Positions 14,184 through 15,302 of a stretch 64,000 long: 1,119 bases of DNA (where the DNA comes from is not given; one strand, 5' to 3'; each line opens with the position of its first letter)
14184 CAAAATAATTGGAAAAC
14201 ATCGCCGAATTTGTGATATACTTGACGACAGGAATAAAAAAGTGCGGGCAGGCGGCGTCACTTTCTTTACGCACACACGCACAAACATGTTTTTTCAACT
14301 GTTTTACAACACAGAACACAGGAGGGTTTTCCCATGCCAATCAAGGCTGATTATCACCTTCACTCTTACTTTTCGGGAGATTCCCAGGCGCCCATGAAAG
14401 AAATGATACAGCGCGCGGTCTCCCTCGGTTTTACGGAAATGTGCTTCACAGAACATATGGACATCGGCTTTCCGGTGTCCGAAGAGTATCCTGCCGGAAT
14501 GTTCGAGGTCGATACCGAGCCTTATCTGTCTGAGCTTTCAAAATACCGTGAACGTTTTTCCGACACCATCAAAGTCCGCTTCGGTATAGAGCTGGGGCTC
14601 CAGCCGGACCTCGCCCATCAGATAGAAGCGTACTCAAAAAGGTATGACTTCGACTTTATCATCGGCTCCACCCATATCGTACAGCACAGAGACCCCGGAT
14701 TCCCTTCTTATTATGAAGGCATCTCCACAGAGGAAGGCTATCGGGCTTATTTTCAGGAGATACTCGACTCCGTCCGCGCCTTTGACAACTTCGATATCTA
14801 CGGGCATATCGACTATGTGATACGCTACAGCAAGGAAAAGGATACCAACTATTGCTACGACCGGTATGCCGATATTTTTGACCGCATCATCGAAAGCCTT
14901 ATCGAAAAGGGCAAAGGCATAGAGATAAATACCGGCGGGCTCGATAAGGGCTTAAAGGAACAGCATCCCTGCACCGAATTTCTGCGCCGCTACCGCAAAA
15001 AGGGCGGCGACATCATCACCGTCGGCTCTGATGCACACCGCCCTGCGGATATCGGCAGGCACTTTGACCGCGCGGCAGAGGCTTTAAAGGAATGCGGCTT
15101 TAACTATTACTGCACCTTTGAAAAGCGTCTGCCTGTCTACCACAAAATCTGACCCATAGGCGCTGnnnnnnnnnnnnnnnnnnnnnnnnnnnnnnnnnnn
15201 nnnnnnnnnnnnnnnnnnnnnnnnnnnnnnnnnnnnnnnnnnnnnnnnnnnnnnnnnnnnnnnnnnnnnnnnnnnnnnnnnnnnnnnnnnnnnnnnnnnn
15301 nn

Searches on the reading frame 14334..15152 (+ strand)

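Call 24: search_protein_families(library=pfam, proteins=[window:14334-15152:+], max_evalue=0.00001)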
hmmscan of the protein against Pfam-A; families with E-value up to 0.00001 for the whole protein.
window:14334-15152:+ (272 aa): 1 family
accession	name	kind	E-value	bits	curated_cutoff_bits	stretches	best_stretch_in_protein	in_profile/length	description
PF02811.25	PHP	-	1.4e-34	120.3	26.4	1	6-200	1-163/164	PHP domain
